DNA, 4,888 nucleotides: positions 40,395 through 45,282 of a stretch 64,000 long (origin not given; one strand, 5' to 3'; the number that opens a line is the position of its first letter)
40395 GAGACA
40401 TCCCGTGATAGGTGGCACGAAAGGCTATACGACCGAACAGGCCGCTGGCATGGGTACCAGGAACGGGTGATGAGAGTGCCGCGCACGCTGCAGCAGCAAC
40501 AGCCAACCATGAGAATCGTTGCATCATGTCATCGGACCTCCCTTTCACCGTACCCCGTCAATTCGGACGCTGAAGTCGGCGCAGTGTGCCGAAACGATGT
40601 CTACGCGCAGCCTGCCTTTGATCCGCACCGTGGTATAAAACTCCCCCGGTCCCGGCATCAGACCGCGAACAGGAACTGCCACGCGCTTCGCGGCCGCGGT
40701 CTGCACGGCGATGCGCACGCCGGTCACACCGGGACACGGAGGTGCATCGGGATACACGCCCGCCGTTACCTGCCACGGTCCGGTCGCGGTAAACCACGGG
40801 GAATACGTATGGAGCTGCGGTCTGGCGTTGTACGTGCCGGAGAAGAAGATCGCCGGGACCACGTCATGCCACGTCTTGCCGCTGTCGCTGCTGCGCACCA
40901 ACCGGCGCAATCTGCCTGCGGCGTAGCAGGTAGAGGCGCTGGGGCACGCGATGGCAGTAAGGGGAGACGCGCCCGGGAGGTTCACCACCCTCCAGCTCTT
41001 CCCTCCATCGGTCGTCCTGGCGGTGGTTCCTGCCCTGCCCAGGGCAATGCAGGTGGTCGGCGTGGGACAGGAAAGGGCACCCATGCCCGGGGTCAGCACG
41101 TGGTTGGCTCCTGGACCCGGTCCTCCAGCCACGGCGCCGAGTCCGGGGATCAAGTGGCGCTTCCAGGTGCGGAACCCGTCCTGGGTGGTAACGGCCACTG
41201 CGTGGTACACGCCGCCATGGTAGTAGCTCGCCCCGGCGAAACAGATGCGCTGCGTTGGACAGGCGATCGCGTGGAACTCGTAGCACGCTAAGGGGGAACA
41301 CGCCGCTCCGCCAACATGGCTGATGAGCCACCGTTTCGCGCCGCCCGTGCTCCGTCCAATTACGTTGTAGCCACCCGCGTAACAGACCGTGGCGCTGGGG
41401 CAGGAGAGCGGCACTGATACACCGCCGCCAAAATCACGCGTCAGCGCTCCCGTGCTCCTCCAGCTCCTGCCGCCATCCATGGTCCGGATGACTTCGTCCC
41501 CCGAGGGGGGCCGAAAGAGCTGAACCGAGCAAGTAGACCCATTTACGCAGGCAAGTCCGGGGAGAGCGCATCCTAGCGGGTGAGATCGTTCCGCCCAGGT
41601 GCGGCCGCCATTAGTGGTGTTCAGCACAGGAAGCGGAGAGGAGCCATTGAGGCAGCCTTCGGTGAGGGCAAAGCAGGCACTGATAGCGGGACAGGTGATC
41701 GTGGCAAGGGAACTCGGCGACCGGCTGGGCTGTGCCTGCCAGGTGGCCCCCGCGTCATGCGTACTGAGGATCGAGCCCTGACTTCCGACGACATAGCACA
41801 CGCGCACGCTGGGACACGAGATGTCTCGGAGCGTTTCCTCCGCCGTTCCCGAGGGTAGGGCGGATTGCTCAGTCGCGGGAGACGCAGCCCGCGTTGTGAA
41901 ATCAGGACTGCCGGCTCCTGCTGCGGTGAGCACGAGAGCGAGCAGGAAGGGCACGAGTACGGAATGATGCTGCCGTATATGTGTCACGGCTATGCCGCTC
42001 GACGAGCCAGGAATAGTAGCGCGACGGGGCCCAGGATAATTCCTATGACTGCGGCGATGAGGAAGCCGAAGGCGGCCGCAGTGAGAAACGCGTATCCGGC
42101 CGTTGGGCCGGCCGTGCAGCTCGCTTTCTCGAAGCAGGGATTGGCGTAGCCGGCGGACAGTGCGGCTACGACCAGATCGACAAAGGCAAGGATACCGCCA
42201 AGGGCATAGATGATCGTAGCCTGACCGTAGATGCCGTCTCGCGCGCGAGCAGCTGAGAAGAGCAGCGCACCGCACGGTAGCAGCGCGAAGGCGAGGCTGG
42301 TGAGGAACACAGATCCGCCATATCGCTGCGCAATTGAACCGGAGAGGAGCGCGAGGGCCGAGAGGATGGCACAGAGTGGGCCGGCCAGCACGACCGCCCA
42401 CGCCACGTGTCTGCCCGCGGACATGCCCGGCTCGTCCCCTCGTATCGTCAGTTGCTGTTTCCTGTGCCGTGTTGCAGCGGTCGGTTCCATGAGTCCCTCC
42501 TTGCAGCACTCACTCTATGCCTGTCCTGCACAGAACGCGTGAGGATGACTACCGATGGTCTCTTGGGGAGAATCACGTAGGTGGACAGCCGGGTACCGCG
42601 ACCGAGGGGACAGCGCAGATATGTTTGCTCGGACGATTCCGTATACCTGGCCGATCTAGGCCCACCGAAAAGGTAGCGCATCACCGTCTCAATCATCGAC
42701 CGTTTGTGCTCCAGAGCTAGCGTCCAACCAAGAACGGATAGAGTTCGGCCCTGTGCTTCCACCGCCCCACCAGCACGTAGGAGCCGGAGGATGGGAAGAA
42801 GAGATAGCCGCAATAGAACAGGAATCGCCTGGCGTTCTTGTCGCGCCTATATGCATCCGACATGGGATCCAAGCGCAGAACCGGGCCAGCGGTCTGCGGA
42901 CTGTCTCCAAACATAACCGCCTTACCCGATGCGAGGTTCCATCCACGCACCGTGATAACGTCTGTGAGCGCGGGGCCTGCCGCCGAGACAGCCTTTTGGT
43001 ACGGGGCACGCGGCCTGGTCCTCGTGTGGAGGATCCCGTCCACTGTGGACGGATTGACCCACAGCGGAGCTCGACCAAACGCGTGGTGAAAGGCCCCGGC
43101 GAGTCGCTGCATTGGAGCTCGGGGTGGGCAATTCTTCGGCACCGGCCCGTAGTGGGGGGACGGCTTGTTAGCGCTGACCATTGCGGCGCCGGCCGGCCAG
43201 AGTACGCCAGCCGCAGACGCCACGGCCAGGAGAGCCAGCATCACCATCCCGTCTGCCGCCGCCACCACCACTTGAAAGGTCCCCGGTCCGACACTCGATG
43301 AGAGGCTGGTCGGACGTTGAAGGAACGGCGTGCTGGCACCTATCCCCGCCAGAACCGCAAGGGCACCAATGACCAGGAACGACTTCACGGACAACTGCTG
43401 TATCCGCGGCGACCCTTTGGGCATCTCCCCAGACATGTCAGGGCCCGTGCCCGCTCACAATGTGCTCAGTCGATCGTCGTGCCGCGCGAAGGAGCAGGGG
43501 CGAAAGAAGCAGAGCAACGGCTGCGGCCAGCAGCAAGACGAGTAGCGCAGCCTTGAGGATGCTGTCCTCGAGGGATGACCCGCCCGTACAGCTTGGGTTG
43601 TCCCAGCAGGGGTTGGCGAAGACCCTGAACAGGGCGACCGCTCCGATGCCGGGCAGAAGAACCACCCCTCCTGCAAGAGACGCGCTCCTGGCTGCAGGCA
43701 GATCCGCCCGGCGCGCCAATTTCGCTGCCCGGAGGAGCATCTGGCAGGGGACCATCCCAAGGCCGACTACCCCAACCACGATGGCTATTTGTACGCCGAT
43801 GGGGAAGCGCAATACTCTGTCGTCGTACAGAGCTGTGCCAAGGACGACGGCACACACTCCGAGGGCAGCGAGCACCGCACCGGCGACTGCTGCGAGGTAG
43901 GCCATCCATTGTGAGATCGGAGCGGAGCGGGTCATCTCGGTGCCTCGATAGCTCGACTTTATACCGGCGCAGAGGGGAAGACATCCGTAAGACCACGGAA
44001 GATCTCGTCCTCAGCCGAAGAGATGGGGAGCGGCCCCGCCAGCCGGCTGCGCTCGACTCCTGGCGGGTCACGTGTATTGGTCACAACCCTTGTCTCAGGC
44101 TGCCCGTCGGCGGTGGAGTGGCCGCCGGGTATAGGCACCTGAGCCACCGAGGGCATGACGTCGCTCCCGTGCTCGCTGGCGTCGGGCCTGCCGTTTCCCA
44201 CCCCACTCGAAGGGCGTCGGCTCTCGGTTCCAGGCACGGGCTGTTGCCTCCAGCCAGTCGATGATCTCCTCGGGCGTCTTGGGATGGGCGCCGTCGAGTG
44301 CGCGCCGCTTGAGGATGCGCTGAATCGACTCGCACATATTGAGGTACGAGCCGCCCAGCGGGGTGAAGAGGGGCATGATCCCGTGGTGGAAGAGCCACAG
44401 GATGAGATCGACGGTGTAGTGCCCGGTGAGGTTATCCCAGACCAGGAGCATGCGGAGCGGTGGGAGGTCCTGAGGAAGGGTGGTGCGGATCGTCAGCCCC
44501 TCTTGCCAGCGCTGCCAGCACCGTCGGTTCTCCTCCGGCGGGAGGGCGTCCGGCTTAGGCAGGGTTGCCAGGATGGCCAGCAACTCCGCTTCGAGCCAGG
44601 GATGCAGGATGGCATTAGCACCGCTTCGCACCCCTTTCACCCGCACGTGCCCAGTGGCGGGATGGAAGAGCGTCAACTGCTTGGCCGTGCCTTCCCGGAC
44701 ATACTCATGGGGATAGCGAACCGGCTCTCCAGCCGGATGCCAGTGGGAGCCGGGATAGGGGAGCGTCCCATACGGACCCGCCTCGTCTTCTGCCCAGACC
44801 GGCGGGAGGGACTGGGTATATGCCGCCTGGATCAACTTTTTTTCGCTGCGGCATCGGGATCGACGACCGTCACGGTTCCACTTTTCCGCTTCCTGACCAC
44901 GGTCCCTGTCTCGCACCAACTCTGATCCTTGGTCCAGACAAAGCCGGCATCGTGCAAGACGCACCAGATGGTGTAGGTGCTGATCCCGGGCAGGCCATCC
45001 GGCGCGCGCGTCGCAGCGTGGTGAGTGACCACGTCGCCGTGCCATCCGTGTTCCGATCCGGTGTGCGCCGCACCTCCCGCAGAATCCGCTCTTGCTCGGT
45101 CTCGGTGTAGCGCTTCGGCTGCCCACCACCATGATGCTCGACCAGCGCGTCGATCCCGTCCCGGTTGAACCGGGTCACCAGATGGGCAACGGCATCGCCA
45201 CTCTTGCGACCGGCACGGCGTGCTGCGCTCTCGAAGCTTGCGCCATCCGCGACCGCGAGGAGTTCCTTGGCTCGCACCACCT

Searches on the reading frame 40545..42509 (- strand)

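Call 8: search_protein_families(library=pfam, proteins=[window:40545-42509:-], max_evalue=0.001)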
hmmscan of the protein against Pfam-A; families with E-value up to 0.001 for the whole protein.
window:40545-42509:- (654 aa): 4 families
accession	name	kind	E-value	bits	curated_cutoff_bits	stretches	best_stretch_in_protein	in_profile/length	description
PF14870.12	PSII_BNR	-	1.7e-11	44.4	27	1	223-352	16-139/303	Photosynthesis system II assembly factor YCF48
PF02012.26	BNR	-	3.7e-05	23.5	27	0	498-507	2-11/12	BNR/Asp-box repeat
PF15902.12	Sortilin-Vps10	-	0.00011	21.6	33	0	497-550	4-60/446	Sortilin, neurotensin receptor 3,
PF13088.12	BNR_2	-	0.00034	20.5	31.4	0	439-551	84-202/277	BNR repeat-like domain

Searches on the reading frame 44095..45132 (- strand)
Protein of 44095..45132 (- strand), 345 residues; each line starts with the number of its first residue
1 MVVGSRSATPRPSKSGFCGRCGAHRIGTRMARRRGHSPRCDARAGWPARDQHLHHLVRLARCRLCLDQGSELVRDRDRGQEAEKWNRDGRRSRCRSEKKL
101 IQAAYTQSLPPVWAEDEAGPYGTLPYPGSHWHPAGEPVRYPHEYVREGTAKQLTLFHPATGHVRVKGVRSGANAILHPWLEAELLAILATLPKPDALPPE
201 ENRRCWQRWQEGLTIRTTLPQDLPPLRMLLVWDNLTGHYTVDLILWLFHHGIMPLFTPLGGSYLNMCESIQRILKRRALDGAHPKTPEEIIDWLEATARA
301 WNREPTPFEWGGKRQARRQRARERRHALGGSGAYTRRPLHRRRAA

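Call 8: search_protein_families(library=pfam, proteins=[window:44095-45132:-], max_evalue=0.001)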
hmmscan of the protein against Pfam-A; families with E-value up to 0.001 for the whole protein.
window:44095-45132:- (345 aa): 1 family
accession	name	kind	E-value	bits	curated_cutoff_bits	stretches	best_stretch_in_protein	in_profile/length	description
PF13358.12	DDE_3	-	0.00023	21.5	28.6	0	215-289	68-144/146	DDE superfamily endonuclease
